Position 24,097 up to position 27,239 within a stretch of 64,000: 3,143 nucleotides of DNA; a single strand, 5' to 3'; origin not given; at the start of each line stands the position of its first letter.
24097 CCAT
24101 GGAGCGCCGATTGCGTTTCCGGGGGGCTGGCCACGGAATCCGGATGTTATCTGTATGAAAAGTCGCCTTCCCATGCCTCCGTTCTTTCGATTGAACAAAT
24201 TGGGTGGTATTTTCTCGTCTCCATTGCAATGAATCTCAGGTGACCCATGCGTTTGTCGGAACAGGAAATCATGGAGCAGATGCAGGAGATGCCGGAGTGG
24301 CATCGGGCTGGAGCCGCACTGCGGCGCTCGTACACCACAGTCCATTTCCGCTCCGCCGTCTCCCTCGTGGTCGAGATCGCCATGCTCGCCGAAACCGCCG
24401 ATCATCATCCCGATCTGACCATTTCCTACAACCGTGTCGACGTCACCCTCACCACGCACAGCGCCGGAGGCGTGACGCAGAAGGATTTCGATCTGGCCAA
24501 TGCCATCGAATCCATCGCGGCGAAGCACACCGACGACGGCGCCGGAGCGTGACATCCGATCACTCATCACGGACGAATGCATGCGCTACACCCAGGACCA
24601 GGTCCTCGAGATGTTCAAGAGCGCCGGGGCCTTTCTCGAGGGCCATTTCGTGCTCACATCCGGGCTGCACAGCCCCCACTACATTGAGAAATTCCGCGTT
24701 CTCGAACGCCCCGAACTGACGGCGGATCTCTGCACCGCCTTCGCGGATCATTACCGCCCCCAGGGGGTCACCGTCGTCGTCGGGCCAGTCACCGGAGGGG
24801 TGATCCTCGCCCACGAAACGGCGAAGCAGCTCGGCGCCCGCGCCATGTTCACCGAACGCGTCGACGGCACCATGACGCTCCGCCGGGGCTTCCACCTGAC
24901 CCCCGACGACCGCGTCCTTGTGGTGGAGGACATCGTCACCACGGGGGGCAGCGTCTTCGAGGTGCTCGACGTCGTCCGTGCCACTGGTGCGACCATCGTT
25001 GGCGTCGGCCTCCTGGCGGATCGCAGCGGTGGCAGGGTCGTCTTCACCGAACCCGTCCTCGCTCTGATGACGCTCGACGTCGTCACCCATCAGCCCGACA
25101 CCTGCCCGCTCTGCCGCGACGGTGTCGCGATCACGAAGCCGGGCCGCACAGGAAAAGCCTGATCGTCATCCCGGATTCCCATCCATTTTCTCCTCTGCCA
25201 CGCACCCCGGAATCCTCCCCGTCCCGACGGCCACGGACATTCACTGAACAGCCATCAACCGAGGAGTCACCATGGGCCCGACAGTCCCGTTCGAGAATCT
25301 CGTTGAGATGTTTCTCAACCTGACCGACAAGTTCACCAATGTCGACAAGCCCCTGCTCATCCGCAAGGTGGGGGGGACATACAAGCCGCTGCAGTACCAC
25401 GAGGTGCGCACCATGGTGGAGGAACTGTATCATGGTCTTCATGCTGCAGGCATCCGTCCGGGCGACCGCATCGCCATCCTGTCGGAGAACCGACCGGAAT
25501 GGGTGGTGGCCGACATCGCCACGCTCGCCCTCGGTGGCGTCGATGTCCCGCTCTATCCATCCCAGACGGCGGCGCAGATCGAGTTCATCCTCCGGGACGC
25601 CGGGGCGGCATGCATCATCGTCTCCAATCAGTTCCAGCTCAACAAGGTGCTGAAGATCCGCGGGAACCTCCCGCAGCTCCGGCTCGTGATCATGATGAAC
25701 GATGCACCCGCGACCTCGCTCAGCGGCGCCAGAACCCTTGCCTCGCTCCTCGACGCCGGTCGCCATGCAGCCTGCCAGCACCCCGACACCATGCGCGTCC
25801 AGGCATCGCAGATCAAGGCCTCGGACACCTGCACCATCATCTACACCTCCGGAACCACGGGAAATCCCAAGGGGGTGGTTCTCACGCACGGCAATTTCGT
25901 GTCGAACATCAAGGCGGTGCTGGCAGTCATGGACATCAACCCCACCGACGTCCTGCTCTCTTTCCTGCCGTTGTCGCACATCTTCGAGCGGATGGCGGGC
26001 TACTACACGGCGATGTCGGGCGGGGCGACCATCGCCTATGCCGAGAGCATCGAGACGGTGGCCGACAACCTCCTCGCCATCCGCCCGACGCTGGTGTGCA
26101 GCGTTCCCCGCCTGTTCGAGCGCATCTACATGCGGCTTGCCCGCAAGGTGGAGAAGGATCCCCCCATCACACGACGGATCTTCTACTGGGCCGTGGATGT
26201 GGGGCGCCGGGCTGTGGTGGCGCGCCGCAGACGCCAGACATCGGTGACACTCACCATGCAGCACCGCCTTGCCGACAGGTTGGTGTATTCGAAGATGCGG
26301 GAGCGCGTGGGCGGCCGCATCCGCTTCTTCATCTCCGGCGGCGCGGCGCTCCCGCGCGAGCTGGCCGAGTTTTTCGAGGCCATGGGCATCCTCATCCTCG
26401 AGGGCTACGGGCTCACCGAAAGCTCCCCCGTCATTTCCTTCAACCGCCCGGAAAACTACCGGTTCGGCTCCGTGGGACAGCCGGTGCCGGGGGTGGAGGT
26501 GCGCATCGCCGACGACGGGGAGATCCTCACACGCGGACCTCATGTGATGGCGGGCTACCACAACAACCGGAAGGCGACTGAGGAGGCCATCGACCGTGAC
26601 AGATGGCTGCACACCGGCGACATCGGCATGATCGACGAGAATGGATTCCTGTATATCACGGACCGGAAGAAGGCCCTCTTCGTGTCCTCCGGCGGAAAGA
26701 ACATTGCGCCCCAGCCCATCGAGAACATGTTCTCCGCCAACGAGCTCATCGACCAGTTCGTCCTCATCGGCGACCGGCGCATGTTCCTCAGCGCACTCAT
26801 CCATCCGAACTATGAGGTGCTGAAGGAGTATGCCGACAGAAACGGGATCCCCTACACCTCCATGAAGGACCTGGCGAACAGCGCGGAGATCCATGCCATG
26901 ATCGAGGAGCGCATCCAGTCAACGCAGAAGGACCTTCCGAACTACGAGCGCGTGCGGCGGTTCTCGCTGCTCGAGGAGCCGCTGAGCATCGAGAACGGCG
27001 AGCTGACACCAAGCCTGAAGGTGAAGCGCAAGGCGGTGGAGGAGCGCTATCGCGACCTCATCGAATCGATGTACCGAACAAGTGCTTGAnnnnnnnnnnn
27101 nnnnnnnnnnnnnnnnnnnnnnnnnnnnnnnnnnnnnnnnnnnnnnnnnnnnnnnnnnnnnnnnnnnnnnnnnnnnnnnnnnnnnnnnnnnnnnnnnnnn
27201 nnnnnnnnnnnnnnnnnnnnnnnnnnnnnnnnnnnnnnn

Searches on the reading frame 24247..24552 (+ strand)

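Call 17: search_protein_families(library=pfam, proteins=[window:24247-24552:+], max_evalue=0.01)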
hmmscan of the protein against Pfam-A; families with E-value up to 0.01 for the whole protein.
window:24247-24552:+ (101 aa): 1 family
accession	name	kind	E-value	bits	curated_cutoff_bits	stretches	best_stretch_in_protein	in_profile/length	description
PF01329.24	Pterin_4a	-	4.3e-30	104.1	26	1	2-90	2-91/91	Pterin 4 alpha carbinolamine dehydratase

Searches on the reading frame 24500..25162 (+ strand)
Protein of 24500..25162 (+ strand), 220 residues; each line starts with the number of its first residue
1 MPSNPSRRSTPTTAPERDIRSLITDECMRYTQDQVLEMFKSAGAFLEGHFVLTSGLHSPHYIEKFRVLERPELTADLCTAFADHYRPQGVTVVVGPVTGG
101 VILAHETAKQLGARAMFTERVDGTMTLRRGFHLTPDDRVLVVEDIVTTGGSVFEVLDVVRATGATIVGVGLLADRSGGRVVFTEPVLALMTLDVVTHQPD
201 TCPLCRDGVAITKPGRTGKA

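Call 17: search_protein_families(library=pfam, proteins=[window:24500-25162:+], max_evalue=0.01)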
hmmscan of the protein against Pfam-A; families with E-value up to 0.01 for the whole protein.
window:24500-25162:+ (220 aa): 2 families
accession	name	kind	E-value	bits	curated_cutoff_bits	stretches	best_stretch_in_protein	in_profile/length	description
PF00156.33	Pribosyltran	-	5.9e-12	45.6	26.3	1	80-180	18-131/158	Phosphoribosyl transferase domain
PF14681.12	UPRTase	-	0.005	16.8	27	1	133-181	118-168/206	Uracil phosphoribosyltransferase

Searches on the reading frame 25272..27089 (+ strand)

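Call 17: search_protein_families(library=pfam, proteins=[window:25272-27089:+], max_evalue=0.01)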
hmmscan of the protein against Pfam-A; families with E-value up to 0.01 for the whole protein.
window:25272-27089:+ (605 aa): 2 families
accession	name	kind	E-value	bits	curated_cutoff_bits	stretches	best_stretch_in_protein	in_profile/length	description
PF00501.34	AMP-binding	-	8.4e-85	285.3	29.9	1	25-430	10-384/384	AMP-binding enzyme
PF23562.2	AMP-binding_C_3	-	1e-11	45.7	20.8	1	471-603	5-122/124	AMP-binding enzyme C-terminal domain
